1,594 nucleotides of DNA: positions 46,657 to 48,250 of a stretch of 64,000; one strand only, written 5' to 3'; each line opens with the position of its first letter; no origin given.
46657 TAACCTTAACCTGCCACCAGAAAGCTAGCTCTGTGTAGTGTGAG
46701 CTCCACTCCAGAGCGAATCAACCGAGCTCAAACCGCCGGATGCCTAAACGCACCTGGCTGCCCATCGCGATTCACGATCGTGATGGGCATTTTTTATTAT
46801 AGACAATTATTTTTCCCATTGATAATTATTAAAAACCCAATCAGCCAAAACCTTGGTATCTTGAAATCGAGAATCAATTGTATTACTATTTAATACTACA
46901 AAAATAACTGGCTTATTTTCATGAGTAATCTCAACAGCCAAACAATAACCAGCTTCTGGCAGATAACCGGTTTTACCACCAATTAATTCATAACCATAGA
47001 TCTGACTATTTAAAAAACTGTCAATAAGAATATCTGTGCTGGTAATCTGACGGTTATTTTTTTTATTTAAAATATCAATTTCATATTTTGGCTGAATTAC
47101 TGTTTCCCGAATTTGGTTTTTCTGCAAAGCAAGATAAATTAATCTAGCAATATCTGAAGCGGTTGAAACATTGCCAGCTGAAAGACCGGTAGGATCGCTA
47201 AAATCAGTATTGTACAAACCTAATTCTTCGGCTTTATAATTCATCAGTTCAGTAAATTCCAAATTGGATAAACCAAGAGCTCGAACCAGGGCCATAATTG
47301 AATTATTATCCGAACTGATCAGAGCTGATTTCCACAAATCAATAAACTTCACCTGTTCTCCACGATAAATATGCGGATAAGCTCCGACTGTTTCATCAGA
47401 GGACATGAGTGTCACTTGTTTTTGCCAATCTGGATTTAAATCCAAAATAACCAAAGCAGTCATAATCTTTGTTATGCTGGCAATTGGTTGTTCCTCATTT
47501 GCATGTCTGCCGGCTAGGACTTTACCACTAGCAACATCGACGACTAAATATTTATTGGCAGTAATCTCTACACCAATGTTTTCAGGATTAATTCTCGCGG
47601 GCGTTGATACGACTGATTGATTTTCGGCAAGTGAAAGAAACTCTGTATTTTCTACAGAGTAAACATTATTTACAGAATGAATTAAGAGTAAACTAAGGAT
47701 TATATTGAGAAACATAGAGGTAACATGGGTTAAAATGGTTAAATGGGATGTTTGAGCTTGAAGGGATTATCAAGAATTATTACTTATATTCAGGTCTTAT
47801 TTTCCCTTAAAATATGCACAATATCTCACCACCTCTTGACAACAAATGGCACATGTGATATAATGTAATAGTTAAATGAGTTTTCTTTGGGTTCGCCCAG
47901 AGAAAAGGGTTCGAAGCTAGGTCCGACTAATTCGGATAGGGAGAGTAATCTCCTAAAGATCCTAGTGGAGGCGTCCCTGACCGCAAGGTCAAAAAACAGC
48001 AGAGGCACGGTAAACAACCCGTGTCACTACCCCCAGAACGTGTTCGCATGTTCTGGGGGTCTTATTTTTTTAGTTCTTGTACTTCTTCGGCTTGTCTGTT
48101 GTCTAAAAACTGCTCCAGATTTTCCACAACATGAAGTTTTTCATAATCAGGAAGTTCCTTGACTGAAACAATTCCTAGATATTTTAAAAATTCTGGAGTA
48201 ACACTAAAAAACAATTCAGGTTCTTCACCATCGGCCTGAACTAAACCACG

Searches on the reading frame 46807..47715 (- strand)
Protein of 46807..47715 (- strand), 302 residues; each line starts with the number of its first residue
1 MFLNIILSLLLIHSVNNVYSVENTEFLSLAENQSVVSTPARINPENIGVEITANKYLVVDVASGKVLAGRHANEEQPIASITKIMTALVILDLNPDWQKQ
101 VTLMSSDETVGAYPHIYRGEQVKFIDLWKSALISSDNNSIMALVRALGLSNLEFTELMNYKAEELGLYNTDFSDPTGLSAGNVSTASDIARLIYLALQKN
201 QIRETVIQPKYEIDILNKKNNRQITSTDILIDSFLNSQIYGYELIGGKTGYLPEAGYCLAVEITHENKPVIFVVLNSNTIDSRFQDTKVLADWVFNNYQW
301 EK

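Call 7: search_protein_families(library=pfam, proteins=[window:46807-47715:-])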
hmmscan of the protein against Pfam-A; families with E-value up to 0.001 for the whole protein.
window:46807-47715:- (302 aa): 2 families
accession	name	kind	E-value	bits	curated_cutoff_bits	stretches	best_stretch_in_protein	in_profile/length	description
PF00768.25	Peptidase_S11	-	3.8e-43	148.1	27.6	1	50-278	9-238/239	D-alanyl-D-alanine carboxypeptidase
PF13354.11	Beta-lactamase2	-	2.6e-09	37.2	22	1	57-275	3-213/214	Beta-lactamase enzyme family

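Call 11: find_related_loci(query=window:46807-47715:-, collection=genome_contigs, flank=4000)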
Query window:46807-47715:- (302 aa) in genome_contigs; peptide patterns used: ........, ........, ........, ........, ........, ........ (x = any residue, [..] = any of these).
38 stretches matched a pattern; 10 encode a relative of the query (tblastn E <= 1e-3); 10 distinct loci.
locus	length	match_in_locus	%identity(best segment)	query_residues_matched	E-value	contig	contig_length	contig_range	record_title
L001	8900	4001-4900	61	1-302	6e-125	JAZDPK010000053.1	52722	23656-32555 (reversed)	MAG: Parcubacteria group bacterium isolate MEGAHIT-group-0.83 k141_19769033, whole genome shotgun sequence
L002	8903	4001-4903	43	1-300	1e-71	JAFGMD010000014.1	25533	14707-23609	MAG: Candidatus Falkowbacteria bacterium isolate Zod_Metabat.442 k87_5022903, whole genome shotgun sequence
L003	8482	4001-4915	41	1-300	4e-63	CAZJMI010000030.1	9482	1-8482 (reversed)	MAG TPA_asm: uncultured Gammaproteobacteria bacterium isolate SRP178699_co1_474 genome assembly, contig: NODE_10060_leng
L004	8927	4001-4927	41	1-301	1e-62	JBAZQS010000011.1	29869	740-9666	MAG: Patescibacteria group bacterium isolate SO_2017_SWC_59 scaffold_1322_c1_LP-4_2017, whole genome shotgun sequence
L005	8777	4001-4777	44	43-300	2e-60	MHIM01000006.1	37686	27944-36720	MAG: Candidatus Buchananbacteria bacterium RIFCSPLOWO2_01_FULL_39_33 rifcsplowo2_01_scaffold_1543, whole genome shotgun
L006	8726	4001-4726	35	42-283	5e-34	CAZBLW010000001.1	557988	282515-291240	MAG TPA_asm: uncultured Gammaproteobacteria bacterium isolate SRP193661_co2_55 genome assembly, contig: NODE_2_length_55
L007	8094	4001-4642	36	77-290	1e-30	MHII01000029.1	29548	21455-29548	MAG: Candidatus Buchananbacteria bacterium RIFCSPHIGHO2_02_FULL_39_17 rifcsphigho2_02_scaffold_6361, whole genome shotgu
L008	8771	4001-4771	36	38-301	8e-31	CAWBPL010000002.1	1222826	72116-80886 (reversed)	MAG: Candidatus Gottesmanbacteria bacterium isolate MFD01476.bin.2.135 genome assembly, contig: contig_74641, whole geno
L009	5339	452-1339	32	1-302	8e-29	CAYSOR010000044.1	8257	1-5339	MAG TPA_asm: uncultured Gammaproteobacteria bacterium isolate binchicken_co266_188 genome assembly, contig: NODE_17473_l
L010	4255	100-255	42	246-300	1e-6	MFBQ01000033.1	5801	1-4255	MAG: Candidatus Curtissbacteria bacterium RIFCSPLOWO2_01_FULL_41_18 rifcsplowo2_01_scaffold_44939, whole genome shotgun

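Call 14: find_encoding_contigs(protein=window:46807-47715:-, flank=6000, max_places=10)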
Protein window:46807-47715:- (302 aa): 21 contigs read that carry it; 10 places shown.
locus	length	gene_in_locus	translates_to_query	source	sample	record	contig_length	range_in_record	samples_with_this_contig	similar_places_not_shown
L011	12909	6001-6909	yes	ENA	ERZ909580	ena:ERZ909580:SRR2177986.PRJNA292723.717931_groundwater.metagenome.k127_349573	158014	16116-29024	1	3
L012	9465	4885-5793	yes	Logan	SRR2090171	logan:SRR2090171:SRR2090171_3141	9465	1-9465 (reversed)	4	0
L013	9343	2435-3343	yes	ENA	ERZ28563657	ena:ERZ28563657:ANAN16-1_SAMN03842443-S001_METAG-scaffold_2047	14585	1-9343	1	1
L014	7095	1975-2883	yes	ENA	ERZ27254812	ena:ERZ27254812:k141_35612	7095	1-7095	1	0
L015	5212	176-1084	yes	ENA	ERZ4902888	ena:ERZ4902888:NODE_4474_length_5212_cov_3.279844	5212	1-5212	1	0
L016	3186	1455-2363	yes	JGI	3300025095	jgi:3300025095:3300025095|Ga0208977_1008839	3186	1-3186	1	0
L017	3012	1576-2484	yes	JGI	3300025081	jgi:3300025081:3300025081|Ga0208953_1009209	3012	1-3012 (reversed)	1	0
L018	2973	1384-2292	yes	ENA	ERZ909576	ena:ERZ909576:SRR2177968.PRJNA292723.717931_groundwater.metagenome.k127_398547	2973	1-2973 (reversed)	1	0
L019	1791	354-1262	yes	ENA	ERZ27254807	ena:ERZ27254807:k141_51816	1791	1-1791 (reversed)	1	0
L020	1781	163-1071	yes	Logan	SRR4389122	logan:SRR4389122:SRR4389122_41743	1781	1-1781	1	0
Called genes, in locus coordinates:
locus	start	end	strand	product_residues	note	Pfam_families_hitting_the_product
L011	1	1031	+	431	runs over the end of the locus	PF01336:tRNA_anti-codon, PF00152:tRNA-synt_2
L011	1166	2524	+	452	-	PF01336:tRNA_anti-codon, PF00152:tRNA-synt_2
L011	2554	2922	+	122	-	-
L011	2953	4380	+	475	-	PF00478:IMPDH, PF01070:FMN_dh (weak), PF03060:NMO (faint), PF00571:CBS (weak), PF00977:His_biosynth (faint)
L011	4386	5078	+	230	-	PF02616:SMC_ScpA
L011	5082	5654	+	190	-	PF04079:SMC_ScpB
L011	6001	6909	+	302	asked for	PF00768:Peptidase_S11, PF13354:Beta-lactamase2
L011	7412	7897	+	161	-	PF06695:Sm_multidrug_ex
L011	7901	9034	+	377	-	PF20706:GT4-conflict, PF00534:Glycos_transf_1, PF13692:Glyco_trans_1_4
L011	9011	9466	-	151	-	-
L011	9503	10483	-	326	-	PF00149:Metallophos, PF12850:Metallophos_2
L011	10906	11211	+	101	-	-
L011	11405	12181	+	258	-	PF00142:Fer4_NifH, PF01656:CbiA, PF02374:ArsA_ATPase (weak), PF06564:CBP_BcsQ, PF09140:MipZ (faint), PF10609:ParA (weak), PF13614:AAA_31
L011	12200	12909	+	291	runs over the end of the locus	PF02195:ParB_N, PF17762:HTH_ParB, PF01381:HTH_3 (faint), PF23552:ParB_C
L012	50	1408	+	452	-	PF01336:tRNA_anti-codon, PF00152:tRNA-synt_2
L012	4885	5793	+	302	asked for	PF00768:Peptidase_S11, PF13354:Beta-lactamase2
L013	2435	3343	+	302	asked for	PF00768:Peptidase_S11, PF13354:Beta-lactamase2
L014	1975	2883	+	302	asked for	PF00768:Peptidase_S11, PF13354:Beta-lactamase2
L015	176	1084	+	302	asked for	PF00768:Peptidase_S11, PF13354:Beta-lactamase2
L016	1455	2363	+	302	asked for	PF00768:Peptidase_S11, PF13354:Beta-lactamase2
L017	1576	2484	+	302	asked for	PF00768:Peptidase_S11, PF13354:Beta-lactamase2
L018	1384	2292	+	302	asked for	PF00768:Peptidase_S11, PF13354:Beta-lactamase2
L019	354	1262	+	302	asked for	PF00768:Peptidase_S11, PF13354:Beta-lactamase2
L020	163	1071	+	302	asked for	PF00768:Peptidase_S11, PF13354:Beta-lactamase2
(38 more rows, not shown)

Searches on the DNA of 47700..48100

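Call 23: search_rna_families(source=window, start=47700, end=48100, threshold=evalue, max_evalue=10, show_alignments=3)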
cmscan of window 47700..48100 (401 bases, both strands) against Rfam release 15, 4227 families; matches with E-value up to 10: 6.
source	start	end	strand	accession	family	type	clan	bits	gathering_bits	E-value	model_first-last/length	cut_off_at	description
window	47764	47830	-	RF02119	FTX_1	Gene; lncRNA;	-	17.6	50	0.43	1-71/71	no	FTX transcript, XIST regulator conserved region 1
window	48008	48067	+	RF02399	NsiR1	Gene; sRNA;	-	16.2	39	1.1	1-60/60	no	Nitrogen stress-induced RNA 1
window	47768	47841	-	RF00309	snosnR60_Z15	Gene; snRNA; snoRNA; CD-box;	CL00070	16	41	7.3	1-98/98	no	Small nucleolar RNA snR60/Z15/Z230/Z193/J17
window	47765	47867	+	RF02822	Srn266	Gene; sRNA;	-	15.2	63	6.7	1-112/112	no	Streptococcus RNA 266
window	47870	47936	+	RF02455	Virus_CITE_1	Cis-reg;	-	13.9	80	5.6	1-93/93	no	Dianthovirus RNA2 cap-independent translation element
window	48068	48094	-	RF02047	Sphinx_2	Gene; lncRNA;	-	11.4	34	8.9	132-158/158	no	Sphinx conserved region 2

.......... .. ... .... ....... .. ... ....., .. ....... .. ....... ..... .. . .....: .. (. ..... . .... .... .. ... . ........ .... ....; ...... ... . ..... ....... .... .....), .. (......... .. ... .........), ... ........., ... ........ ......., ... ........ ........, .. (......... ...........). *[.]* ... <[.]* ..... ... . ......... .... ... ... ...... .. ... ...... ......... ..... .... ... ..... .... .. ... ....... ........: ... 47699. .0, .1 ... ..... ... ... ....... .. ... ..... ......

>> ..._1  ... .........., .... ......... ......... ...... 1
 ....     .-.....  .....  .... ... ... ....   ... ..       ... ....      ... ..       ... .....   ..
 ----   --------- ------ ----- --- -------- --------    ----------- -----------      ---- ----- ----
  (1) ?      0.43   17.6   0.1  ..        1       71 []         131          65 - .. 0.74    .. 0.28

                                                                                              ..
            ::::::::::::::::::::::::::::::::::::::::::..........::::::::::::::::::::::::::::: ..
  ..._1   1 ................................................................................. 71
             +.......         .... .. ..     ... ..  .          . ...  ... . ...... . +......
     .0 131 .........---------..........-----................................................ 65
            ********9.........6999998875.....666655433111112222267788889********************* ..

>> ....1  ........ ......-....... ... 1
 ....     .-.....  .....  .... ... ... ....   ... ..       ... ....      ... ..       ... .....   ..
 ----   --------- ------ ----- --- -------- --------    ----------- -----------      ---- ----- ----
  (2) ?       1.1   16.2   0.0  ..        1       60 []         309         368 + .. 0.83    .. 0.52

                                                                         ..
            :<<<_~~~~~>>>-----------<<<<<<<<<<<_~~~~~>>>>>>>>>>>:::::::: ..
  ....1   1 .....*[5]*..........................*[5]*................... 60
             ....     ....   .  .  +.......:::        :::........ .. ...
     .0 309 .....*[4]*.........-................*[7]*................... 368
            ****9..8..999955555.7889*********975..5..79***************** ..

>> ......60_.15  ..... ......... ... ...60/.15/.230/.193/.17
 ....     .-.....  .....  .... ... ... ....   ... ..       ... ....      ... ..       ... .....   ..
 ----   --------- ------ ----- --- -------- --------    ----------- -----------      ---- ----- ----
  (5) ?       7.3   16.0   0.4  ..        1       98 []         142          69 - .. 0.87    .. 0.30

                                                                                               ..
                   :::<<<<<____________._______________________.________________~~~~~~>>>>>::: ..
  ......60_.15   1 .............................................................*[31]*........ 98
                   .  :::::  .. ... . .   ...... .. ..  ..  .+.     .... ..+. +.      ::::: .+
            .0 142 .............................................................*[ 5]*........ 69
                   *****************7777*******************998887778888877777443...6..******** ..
